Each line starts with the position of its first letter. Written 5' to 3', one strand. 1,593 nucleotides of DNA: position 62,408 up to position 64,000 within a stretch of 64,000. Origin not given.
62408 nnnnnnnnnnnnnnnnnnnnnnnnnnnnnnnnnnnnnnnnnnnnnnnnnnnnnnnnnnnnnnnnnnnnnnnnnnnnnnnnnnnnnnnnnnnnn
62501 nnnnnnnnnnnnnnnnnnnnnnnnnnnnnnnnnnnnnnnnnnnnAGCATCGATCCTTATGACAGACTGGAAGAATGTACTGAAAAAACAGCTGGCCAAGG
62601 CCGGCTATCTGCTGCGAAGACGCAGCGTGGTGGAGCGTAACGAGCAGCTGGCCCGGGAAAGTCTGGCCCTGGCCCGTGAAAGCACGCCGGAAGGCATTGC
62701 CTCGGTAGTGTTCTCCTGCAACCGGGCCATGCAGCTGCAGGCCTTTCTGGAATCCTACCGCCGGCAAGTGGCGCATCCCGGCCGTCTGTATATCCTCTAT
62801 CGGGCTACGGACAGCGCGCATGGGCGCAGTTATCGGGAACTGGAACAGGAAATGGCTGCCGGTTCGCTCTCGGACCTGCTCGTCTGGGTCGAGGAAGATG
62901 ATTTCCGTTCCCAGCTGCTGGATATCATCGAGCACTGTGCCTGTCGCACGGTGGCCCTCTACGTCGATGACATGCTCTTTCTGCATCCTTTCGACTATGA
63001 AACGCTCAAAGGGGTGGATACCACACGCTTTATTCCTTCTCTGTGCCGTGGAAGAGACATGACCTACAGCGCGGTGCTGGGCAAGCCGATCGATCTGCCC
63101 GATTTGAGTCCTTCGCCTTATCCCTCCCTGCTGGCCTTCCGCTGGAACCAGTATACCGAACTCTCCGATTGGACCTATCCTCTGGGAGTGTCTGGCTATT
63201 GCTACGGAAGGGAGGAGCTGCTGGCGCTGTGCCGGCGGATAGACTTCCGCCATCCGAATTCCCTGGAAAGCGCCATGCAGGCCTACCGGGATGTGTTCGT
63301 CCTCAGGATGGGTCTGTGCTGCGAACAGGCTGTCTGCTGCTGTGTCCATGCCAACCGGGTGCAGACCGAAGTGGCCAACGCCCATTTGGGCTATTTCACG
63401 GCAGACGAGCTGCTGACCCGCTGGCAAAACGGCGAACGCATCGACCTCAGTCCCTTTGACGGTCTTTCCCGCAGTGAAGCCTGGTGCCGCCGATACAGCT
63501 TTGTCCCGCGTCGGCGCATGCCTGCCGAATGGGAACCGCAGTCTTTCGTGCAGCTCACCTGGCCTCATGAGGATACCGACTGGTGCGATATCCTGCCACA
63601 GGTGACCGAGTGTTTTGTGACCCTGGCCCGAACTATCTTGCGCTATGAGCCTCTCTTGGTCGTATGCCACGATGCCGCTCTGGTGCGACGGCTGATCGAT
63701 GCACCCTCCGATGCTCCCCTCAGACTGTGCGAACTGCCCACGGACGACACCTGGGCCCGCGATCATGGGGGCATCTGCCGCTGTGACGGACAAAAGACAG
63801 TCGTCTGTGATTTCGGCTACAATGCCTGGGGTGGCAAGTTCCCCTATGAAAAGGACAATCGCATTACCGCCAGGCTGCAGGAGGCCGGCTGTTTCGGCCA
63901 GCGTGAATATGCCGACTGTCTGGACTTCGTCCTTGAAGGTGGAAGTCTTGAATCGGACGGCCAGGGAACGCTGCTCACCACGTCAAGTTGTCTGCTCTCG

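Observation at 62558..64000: In-frame fusion of a GT-A-like domain to an agmatine-deiminase-family domain at the end of a Wzx glycan cluster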

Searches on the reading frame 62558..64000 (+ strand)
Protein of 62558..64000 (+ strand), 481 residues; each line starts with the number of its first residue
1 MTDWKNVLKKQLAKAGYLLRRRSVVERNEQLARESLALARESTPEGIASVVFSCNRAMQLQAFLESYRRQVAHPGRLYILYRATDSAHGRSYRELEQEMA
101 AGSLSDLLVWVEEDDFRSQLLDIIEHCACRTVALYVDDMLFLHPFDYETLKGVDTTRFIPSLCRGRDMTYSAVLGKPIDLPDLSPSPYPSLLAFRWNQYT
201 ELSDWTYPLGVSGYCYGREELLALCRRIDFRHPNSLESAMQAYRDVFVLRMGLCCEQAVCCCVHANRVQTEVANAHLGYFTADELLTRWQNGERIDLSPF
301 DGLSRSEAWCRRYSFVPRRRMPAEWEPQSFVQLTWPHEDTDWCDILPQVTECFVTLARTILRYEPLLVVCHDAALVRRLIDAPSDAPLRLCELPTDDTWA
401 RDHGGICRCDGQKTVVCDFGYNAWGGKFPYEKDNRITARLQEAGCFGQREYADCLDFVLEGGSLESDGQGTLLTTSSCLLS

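Call 4: search_protein_families(library=pfam, proteins=[window:62558-64000:+], max_evalue=1)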
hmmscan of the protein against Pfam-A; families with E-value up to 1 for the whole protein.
window:62558-64000:+ (481 aa): 2 families
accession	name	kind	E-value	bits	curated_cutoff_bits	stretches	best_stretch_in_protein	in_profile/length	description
PF04371.20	PAD_porph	-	7e-45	154.1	25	1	320-481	1-152/321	Porphyromonas-type peptidyl-arginine deiminase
PF15553.11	TEX19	-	0.12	12.8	27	1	319-350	118-149/159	Testis-expressed protein 19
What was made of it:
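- Checked: Pfam PAD_porph matches residues 320-481 to profile positions 1-152 of 321 (E 7e-45, call 4).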

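Call 5: search_protein_families(library=ncbifam, proteins=[window:62558-64000:+], max_evalue=1)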
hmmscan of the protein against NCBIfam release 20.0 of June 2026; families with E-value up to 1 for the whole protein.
window:62558-64000:+ (481 aa): 2 families
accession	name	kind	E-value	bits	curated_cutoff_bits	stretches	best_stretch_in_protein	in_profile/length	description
NF010070.0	PRK13551.1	subfamily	8e-31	107.1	483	1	320-481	14-176/365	agmatine deiminase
TIGR03380.1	agmatine_aguA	equivalog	1.4e-27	96.7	381.8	1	320-481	9-170/357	agmatine deiminase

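Call 11: find_related_loci(query=window:62558-64000:+, collection=genome_contigs, flank=10000)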
Query window:62558-64000:+ (481 aa) in genome_contigs; peptide patterns used: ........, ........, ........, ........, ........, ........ (x = any residue, [..] = any of these).
230 stretches matched a pattern; 212 encode a relative of the query (tblastn E <= 1e-3); the best 80 are kept; 80 distinct loci.
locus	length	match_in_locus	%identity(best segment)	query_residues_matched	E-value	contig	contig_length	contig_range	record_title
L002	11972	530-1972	78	1-481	0e+0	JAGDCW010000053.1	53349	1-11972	MAG: Bacteroidales bacterium isolate RGIG10352 Yak_Rumen.Co__c1776966, whole genome shotgun sequence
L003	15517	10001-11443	77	1-481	0e+0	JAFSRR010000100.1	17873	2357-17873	MAG: Bacteroidales bacterium isolate RGIG3412 Goat_Reticulum.Co__c2229320, whole genome shotgun sequence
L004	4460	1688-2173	59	321-481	7e-53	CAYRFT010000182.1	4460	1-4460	MAG TPA_asm: uncultured Parabacteroides sp. isolate SRP314395_co1_128 genome assembly, contig: NODE_17224_length_4460_co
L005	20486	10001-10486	56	321-481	2e-51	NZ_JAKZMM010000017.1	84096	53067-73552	Parabacteroides faecalis strain AGMB00274 contig00017, whole genome shotgun sequence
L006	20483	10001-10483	52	321-481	3e-50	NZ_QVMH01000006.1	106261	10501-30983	Paludibacter sp. 221 scaffold6_size106261, whole genome shotgun sequence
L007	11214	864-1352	53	320-481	3e-50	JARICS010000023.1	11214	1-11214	MAG: Dysgonamonadaceae bacterium isolate cluster2_bin.44 k127_337976, whole genome shotgun sequence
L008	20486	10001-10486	55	321-481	2e-48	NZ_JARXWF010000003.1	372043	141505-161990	Parabacteroides sp. PM6-13 Ga0505164_03, whole genome shotgun sequence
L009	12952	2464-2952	52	321-481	7e-48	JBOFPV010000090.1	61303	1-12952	MAG: Tannerellaceae bacterium isolate WFFMC_MAG_227 k139_302297_flag=0_multi=6.9980_len=61303, whole genome shotgun sequ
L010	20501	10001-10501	50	316-481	2e-47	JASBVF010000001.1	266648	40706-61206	MAG: Bacteroidota bacterium isolate BWSM_97 k141_751180, whole genome shotgun sequence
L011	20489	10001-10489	55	321-481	2e-47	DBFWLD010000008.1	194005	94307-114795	MAG TPA_asm: Tannerellaceae bacterium isolate MAG7872 contig8, whole genome shotgun sequence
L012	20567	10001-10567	48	319-481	2e-46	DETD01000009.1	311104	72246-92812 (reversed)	MAG TPA_asm: Bacteroidales bacterium UBA3297 UBA3297_contig_9743, whole genome shotgun sequence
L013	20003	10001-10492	53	321-481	2e-46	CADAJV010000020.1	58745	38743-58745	MAG: uncultured Bacteroidales bacterium isolate RUG13363 genome assembly, contig: RUG13363_asm_20, whole genome shotgun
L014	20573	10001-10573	46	294-481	1e-46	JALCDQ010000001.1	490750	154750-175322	MAG: Prevotella sp. isolate UW_TS_PREV2_1 Ga0455801_000001, whole genome shotgun sequence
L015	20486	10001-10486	53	321-481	2e-46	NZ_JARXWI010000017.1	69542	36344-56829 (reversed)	Parabacteroides sp. PFB2-10 Ga0505167_17, whole genome shotgun sequence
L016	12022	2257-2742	52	321-481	4e-46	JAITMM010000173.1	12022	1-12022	MAG: Tannerella sp. isolate Pmx449_bin15 k119_1381813, whole genome shotgun sequence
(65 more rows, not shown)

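Call 27: search_protein_families(library=pfam, proteins=[L002:527-2533:+, L003:10001-12004:+], max_evalue=0.1)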
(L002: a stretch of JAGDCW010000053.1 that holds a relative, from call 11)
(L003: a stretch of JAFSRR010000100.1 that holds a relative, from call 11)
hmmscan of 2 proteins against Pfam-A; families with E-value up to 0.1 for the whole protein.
L002:527-2533:+ (668 aa): 1 family
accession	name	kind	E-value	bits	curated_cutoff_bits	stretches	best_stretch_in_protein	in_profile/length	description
PF04371.20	PAD_porph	-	1.1e-106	357.1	25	1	321-664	1-321/321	Porphyromonas-type peptidyl-arginine deiminase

L003:10001-12004:+ (667 aa): 1 family
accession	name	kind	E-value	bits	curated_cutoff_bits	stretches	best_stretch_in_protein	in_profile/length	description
PF04371.20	PAD_porph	-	4.9e-107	358.3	25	1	320-662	1-320/321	Porphyromonas-type peptidyl-arginine deiminase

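Call 30: search_protein_families(library=ncbifam, proteins=[L002:1487-2533:+, L003:10961-12004:+], max_evalue=0.001)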
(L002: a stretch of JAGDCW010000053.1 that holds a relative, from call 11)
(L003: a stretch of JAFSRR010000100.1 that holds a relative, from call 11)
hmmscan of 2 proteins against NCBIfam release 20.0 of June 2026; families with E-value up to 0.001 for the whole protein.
L002:1487-2533:+ (348 aa): 2 families
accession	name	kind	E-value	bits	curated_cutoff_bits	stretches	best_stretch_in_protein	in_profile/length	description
NF010070.0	PRK13551.1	subfamily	8.6e-60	202.5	483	1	1-345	14-363/365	agmatine deiminase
TIGR03380.1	agmatine_aguA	equivalog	3.2e-57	194.1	381.8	1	1-345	9-357/357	agmatine deiminase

L003:10961-12004:+ (347 aa): 2 families
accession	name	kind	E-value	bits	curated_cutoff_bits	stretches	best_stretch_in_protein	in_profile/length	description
NF010070.0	PRK13551.1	subfamily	6.8e-61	206.1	483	1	1-342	15-361/365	agmatine deiminase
TIGR03380.1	agmatine_aguA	equivalog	1.6e-56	191.8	381.8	1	1-342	10-355/357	agmatine deiminase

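Call 31: search_solved_structures(query=L002:1487-2533:+, max_evalue=0.001, show_alignments=3)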
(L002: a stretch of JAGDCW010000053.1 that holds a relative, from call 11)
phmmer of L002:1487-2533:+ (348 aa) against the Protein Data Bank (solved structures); distinct sequences matched with E-value up to 0.001: 11.
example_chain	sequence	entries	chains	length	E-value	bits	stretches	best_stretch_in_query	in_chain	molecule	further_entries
1zbr_A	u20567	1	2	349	1.8e-99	336.7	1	5-345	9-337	conserved hypothetical protein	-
2cmu_A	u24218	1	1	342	7e-69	236.1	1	1-345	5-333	PUTATIVE PEPTIDYL-ARGININE DEIMINASE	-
3hvm_A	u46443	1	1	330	1.4e-68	235.1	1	1-342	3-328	AGMATINE DEIMINASE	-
6b10_A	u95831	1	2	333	3.2e-64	220.8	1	4-340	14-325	Putative peptidyl-arginine deiminase family protein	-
1xkn_A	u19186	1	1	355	2e-63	218.1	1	2-345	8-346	putative peptidyl-arginine deiminase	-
6b2w_A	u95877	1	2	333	6.7e-63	216.4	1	4-340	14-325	Putative peptidyl-arginine deiminase family protein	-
2jer_A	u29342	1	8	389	1e-43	153.3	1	1-345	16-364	AGMATINE DEIMINASE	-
2ewo_A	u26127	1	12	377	2.3e-43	152.2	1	1-346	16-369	Putative agmatine deiminase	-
6nib_A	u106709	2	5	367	2.8e-41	145.3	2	2-275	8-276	Porphyromonas-type peptidyl-arginine deiminase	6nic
1vkp_A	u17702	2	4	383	2.8e-38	135.4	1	2-346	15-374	AGMATINE IMINOHYDROLASE | Agmatine deiminase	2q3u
3h7c_X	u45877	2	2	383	2.8e-38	135.4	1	2-346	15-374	Agmatine deiminase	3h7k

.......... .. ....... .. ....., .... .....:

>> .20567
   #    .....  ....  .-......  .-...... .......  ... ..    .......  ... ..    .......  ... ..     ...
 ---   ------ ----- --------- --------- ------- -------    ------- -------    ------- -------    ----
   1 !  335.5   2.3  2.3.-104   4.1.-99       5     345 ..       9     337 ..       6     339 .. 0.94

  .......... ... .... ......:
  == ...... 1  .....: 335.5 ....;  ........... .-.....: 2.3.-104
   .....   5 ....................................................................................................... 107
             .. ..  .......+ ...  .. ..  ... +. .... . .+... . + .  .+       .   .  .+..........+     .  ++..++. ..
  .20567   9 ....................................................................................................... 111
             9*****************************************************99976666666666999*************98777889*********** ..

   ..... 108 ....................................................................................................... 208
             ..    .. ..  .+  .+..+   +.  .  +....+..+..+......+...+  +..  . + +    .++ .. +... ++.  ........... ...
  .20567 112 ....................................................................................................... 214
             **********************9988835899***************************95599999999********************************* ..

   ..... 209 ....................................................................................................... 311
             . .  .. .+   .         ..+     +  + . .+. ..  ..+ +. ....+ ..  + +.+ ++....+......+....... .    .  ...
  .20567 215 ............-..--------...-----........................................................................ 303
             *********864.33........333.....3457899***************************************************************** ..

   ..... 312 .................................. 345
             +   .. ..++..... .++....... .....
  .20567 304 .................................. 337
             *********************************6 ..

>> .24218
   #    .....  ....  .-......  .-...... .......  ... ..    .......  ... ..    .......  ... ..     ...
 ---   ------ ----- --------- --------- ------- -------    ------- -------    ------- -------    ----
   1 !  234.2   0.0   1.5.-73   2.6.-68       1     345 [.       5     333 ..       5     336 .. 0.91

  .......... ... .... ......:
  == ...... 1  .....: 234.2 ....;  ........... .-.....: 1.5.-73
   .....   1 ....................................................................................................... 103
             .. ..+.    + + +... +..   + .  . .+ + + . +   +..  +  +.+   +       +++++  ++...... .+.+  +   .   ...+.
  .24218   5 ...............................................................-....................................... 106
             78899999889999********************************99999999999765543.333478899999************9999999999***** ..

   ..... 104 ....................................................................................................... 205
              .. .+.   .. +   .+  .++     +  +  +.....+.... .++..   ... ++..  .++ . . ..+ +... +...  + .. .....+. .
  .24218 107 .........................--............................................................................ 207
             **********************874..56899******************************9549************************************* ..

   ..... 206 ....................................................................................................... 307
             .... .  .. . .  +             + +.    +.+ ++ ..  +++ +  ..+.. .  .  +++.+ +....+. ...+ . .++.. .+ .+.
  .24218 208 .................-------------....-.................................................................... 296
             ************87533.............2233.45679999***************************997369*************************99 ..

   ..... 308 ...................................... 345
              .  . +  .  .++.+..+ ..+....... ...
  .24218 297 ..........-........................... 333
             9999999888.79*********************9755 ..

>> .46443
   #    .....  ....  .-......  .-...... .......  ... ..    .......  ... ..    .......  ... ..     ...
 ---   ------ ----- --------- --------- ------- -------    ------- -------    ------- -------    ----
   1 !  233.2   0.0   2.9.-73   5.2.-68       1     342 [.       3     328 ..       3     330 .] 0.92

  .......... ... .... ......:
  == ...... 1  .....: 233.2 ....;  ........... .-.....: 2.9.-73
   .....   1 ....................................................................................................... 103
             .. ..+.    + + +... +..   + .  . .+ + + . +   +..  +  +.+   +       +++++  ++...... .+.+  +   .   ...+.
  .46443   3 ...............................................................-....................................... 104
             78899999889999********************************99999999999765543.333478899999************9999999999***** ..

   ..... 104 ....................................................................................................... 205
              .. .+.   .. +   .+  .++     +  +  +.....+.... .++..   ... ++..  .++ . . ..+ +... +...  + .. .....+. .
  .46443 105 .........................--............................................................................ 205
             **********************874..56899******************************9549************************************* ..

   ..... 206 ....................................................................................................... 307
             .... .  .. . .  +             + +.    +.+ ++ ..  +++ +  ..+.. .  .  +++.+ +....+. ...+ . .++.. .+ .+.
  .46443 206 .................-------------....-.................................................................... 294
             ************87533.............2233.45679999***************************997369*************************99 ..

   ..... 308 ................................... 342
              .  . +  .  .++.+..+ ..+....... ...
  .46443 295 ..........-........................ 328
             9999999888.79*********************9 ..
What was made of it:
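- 63518..64000 (+): First 161 residues of the agmatine-deiminase-type (PAD_porph) domain; the domain continues to window-equivalent 64549. The best solved relatives of the orthologous domain in L002 are 1ZBR (P. gingivalis, E 1.8e-99) and H. pylori agmatine deiminase 3HVM/2CMU (call 31).
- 63749..63763 (+): TWARD motif: guanidinium-binding Asp402 (with D397 just upstream). The motif aligns to the TWARD motif of 1ZBR, 2CMU and 3HVM (call 31).
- On Agmatine deiminase (AguA; PF04371 PAD_porph, pentein/guanidino-modifying superfamily): They align with 1ZBR, 2CMU and 3HVM (call 31).
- Closest known: Porphyromonas peptidylarginine deiminase PPAD. Different: PPAD did not appear among the solved-structure hits at E <= 0.001 (call 31).
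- Relatives include 1ZBR and H. pylori AgD (call 31).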

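Call 35: search_protein_families(library=pfam, proteins=[L004:2717-3595:+, L002:2643-3872:+, L002:3876-5129:+, L002:5107-6336:+], max_evalue=0.001)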
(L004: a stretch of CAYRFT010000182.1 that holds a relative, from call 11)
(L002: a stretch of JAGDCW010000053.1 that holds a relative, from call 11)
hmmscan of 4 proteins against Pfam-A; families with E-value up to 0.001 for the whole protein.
L004:2717-3595:+ (292 aa): 1 family
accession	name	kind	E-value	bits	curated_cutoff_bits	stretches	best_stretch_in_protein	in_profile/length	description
PF00795.27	CN_hydrolase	-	3.4e-58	197.4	23.2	1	2-269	1-256/256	Carbon-nitrogen hydrolase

L002:2643-3872:+ (409 aa): 1 family
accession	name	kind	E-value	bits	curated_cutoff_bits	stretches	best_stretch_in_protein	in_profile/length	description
PF16576.10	HlyD_D23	-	1.9e-05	24.5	30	1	183-286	84-181/214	Barrel-sandwich domain of CusB or HlyD membrane-fusion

L002:3876-5129:+ (417 aa): 2 families
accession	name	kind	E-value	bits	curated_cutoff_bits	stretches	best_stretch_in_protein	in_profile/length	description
PF16576.10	HlyD_D23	-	6.7e-10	39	30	1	152-309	53-198/214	Barrel-sandwich domain of CusB or HlyD membrane-fusion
PF13437.12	HlyD_3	-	9.8e-10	39.6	22.2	1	215-333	2-105/106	HlyD family secretion protein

L002:5107-6336:+ (409 aa): 2 families
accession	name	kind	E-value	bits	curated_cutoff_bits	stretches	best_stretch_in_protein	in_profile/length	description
PF16576.10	HlyD_D23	-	6.6e-08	32.5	30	1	196-335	87-214/214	Barrel-sandwich domain of CusB or HlyD membrane-fusion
PF13437.12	HlyD_3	-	0.00067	20.8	22.2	0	240-332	15-106/106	HlyD family secretion protein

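Call 37: search_protein_representatives(protein=window:62558-64000:+)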
Query: 481 residues. Proteins with E-value up to 0.001 (for the whole library): 5311; up to 1e-10: 2273; up to 1e-30: 197. The best 150 are listed.
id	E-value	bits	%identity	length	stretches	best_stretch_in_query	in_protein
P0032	0.0e+00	1133.8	100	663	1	1-481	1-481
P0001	1.5e-128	446.0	77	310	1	1-255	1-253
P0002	1.3e-104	367.0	54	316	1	5-317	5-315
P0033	3.9e-73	263.2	47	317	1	45-319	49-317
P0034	3.1e-68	247.0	39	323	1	4-318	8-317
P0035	3.7e-65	236.9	44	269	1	49-319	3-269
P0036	4.1e-58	213.7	62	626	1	321-481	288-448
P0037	6.9e-58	212.9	39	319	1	41-319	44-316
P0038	6.1e-54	199.9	40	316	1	42-320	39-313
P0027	2.5e-53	197.8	39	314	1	46-318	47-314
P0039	5.7e-52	193.4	39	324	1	14-318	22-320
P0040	6.0e-50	186.7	38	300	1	46-317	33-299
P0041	2.4e-49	184.7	53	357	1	311-480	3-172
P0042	8.9e-48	179.6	35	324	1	39-316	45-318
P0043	3.1e-47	177.8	40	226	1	105-318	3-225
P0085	1.8e-37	145.6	35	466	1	34-300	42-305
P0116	8.9e-36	140.0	33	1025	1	48-306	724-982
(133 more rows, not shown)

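Call 40: find_encoding_contigs(protein=P0036, flank=10000, max_places=4)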
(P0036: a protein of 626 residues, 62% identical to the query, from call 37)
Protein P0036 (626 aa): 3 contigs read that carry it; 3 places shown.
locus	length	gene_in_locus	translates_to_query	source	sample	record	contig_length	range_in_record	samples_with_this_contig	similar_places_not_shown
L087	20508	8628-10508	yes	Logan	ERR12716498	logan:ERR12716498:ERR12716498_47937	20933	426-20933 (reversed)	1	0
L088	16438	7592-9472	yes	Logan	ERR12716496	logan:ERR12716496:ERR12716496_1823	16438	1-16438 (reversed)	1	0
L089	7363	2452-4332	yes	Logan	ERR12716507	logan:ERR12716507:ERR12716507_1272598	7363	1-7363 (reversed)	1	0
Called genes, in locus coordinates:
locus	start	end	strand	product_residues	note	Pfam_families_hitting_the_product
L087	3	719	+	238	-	?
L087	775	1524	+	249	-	PF02348:CTP_transf_3, PF12804:NTP_transf_3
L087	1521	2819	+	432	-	PF05193:Peptidase_M16_C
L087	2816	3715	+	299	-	PF05523:FdtA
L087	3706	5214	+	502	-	PF01943:Polysacc_synt, PF13440:Polysacc_synt_3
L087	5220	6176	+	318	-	PF00535:Glycos_transf_2, PF13641:Glyco_tranf_2_3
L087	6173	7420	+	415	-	PF07478:Dala_Dala_lig_C, PF13535:ATP-grasp_4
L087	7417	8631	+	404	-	PF13439:Glyco_transf_4 (faint), PF00534:Glycos_transf_1, PF13692:Glyco_trans_1_4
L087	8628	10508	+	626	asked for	PF00535:Glycos_transf_2 (weak), PF04371:PAD_porph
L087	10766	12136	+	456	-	-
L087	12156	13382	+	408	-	PF25990:Beta-barrel_YknX, PF25967:RND-MFP_C (weak), PF25975:CzcB_C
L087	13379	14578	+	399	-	PF25954:Beta-barrel_RND_2 (faint), PF25990:Beta-barrel_YknX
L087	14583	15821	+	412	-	PF12704:MacB_PCD, PF02687:FtsX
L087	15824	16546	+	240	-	PF00005:ABC_tran, PF02463:SMC_N (weak), PF13304:AAA_21 (faint)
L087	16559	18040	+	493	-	PF02321:OEP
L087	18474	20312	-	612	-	PF03993:DUF349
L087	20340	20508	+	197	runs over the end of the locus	PF04306:DUF456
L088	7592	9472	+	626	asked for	PF00535:Glycos_transf_2 (weak), PF04371:PAD_porph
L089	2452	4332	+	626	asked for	PF00535:Glycos_transf_2 (weak), PF04371:PAD_porph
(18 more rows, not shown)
